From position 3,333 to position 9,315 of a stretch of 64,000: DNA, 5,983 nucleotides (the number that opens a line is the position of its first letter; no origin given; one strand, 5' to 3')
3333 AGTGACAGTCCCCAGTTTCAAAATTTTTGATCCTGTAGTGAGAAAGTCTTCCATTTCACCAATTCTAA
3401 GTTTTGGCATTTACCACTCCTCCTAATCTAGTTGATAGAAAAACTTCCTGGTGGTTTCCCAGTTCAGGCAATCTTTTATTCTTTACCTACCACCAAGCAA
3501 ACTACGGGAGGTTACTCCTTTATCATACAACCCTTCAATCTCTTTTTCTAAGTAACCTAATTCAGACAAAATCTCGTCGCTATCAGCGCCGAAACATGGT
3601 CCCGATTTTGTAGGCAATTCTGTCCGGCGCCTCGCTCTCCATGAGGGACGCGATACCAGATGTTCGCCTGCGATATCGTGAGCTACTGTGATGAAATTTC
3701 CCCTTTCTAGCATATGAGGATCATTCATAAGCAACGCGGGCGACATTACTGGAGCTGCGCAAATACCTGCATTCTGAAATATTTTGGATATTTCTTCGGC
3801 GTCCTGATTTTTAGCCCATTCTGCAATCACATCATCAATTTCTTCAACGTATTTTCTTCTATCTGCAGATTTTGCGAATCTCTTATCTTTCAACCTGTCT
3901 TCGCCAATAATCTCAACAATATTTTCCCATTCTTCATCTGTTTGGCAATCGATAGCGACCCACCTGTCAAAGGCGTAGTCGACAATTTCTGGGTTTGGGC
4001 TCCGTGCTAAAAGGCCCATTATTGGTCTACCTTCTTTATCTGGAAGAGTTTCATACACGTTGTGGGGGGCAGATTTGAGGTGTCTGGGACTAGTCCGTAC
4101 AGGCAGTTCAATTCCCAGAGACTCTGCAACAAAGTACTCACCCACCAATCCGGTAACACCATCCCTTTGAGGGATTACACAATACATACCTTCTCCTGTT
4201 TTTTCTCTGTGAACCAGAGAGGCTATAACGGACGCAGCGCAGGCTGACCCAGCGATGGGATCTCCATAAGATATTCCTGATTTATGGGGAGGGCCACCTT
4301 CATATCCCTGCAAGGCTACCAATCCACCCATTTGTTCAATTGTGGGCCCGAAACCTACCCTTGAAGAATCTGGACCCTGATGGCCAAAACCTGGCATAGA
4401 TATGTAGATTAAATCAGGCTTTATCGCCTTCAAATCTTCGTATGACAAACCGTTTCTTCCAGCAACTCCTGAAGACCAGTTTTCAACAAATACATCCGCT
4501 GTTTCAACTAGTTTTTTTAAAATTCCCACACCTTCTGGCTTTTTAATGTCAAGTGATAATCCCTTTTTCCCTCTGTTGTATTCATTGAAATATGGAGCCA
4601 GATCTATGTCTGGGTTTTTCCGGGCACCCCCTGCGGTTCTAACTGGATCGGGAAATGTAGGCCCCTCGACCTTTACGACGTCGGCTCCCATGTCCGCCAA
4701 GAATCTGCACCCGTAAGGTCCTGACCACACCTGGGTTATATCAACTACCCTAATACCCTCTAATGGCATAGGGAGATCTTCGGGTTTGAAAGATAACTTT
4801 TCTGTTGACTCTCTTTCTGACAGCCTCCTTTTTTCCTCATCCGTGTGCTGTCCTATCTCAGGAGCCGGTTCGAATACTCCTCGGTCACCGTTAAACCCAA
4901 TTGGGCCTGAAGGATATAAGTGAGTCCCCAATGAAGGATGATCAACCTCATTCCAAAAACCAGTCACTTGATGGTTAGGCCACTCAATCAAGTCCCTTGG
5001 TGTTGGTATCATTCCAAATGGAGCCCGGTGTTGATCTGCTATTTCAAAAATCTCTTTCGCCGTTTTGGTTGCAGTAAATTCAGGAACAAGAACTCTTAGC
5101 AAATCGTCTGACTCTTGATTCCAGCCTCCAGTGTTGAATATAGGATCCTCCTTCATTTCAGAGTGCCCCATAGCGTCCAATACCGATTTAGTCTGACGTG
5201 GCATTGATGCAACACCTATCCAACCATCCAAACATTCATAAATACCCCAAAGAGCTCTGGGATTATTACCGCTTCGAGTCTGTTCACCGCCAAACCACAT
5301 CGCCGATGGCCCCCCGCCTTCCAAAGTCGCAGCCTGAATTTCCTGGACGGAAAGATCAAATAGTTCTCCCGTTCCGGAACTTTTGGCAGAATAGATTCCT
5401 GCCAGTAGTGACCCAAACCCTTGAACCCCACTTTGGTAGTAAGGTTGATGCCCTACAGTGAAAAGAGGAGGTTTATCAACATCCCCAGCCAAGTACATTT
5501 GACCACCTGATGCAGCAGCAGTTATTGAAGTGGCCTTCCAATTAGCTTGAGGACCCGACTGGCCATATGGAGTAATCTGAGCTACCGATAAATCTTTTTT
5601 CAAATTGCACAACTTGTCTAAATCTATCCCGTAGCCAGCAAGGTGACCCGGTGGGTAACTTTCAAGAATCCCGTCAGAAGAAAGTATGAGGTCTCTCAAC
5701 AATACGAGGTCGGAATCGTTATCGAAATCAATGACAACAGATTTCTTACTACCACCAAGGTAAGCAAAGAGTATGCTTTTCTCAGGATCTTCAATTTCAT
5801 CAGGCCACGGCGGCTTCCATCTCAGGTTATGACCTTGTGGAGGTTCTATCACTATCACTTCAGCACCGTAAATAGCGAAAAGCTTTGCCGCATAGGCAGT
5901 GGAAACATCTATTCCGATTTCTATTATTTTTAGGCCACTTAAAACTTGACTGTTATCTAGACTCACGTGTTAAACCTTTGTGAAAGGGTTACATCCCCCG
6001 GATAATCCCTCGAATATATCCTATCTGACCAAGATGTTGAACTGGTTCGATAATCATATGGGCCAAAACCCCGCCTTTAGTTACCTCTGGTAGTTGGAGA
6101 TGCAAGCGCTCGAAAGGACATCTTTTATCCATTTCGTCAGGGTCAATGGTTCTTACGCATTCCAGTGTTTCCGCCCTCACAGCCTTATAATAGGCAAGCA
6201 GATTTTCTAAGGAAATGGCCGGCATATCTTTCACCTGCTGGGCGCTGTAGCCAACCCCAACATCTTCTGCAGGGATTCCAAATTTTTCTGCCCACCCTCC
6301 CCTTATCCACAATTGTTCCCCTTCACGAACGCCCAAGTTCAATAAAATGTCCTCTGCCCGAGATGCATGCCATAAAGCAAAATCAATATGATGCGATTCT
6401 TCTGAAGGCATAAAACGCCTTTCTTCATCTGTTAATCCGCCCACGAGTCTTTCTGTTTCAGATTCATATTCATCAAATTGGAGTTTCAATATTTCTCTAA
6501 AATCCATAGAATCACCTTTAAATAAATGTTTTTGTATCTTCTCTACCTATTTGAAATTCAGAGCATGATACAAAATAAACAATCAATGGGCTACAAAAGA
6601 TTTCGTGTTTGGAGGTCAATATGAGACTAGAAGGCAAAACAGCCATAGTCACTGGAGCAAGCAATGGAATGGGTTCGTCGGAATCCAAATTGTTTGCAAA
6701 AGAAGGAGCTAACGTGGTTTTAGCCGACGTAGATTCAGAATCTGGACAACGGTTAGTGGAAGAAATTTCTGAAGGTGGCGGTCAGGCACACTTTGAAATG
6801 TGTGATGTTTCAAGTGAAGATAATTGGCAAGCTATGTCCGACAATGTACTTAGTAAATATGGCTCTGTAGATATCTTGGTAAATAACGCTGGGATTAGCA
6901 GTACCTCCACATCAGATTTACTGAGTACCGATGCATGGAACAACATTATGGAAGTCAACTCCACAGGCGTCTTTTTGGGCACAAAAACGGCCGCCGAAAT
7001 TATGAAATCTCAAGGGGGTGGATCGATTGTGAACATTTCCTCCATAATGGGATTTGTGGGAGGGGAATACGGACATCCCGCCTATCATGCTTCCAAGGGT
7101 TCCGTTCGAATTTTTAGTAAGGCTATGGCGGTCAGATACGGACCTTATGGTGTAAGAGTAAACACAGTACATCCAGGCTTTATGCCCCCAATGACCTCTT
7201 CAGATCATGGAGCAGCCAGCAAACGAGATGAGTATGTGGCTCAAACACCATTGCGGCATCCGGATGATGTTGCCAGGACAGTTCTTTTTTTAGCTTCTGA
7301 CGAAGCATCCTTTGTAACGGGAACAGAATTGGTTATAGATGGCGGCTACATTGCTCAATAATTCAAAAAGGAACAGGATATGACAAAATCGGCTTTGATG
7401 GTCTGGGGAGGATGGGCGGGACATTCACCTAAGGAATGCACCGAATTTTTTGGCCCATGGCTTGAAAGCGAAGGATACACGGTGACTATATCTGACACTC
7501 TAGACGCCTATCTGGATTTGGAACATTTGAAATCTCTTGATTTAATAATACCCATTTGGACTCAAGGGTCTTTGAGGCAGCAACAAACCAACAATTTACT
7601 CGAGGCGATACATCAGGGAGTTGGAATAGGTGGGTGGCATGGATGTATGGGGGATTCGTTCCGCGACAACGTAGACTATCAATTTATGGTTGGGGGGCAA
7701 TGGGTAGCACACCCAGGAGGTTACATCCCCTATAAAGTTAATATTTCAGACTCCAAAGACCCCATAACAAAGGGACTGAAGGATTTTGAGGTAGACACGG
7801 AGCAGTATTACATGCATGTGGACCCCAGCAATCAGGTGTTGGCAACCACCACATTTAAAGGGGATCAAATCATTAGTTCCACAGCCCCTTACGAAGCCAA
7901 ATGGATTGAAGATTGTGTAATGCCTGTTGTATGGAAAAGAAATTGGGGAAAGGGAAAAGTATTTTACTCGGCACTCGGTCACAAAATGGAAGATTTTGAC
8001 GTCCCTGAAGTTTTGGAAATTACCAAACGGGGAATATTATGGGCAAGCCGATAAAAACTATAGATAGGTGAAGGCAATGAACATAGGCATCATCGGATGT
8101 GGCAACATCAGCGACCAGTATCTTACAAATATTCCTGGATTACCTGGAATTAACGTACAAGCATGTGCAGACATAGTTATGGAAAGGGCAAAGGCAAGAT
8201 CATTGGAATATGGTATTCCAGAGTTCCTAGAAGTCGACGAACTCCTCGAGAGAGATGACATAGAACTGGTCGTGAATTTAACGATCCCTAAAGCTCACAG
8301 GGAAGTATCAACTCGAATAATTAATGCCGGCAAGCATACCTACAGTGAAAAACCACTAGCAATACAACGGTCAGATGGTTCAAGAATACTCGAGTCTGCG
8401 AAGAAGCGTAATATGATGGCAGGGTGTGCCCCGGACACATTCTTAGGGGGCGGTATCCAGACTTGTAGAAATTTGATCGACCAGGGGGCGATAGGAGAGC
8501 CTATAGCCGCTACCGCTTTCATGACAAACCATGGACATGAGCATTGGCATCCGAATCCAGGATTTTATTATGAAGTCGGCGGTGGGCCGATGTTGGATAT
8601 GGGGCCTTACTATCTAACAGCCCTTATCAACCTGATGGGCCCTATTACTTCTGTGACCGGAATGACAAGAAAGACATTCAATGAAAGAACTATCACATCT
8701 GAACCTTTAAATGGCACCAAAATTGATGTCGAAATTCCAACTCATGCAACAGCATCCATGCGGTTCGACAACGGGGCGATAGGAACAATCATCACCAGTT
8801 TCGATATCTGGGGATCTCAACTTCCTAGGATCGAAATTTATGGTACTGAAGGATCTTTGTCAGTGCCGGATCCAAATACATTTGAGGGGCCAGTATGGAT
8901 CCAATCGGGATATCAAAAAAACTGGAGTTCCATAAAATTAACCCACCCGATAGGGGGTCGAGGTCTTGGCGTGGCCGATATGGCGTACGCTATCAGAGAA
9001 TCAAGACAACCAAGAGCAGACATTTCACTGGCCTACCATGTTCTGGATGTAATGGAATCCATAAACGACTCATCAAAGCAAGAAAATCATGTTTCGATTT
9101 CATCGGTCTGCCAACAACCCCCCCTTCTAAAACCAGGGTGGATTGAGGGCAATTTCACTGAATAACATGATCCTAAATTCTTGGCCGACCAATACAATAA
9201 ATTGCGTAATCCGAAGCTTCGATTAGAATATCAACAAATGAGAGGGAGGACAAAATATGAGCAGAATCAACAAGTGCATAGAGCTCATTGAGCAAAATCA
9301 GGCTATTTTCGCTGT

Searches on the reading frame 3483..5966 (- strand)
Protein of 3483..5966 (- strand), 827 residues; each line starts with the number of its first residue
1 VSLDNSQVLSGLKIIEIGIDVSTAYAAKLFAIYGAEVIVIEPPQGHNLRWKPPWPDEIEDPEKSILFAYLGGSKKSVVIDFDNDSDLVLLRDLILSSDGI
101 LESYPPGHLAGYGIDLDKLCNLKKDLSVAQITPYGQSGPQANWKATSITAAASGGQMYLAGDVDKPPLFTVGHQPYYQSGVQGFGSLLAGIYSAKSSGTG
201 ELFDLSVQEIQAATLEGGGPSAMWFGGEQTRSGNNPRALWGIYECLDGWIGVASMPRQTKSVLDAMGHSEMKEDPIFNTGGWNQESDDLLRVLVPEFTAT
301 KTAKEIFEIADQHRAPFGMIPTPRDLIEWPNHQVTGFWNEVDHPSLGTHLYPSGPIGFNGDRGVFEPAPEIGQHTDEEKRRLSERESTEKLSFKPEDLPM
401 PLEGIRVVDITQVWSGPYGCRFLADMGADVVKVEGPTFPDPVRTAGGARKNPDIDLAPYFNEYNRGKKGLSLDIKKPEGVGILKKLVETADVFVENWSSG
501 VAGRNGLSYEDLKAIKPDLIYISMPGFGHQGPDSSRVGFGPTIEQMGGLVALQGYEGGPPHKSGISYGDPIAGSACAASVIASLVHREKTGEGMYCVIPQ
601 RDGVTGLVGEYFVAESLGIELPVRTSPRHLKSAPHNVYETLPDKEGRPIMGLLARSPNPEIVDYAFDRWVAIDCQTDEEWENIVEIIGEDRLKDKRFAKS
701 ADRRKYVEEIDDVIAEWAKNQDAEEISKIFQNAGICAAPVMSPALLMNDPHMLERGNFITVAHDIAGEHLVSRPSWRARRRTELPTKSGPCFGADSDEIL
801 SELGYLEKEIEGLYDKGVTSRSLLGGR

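Call 76: search_protein_families(library=pfam, proteins=[window:3483-5966:-], max_evalue=0.00001)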
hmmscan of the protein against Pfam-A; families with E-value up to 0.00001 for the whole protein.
window:3483-5966:- (827 aa): 1 family
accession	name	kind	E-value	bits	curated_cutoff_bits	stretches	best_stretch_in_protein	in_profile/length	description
PF02515.22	CoA_transf_3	-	6.3e-151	503.1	23.3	3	402-640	1-235/366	CoA-transferase family III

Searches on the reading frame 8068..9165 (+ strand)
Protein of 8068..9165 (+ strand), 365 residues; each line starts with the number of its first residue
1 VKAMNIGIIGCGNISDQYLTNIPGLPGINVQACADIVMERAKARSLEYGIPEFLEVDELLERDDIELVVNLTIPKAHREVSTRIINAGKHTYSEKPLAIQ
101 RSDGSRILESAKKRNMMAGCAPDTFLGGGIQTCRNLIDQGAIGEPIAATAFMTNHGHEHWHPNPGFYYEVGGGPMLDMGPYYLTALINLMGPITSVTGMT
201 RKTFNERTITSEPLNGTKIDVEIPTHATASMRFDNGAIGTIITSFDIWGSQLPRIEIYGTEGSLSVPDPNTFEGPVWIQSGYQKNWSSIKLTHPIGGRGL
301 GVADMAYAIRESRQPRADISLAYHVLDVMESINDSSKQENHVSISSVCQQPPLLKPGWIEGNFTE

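Call 76: search_protein_families(library=pfam, proteins=[window:8068-9165:+], max_evalue=0.00001)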
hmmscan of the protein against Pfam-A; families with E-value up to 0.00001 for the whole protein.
window:8068-9165:+ (365 aa): 3 families
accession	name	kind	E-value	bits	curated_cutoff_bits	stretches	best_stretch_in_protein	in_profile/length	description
PF22725.1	GFO_IDH_MocA_C3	-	6.4e-27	94.5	27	1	130-264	1-123/124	GFO/IDH/MocA C-terminal domain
PF01408.29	GFO_IDH_MocA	-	9.1e-17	62.3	24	1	4-117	1-115/120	Oxidoreductase family, NAD-binding Rossmann fold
PF02894.22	GFO_IDH_MocA_C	-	1.7e-12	48.1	22.9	1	134-339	1-213/218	Oxidoreductase family, C-terminal alpha/beta domain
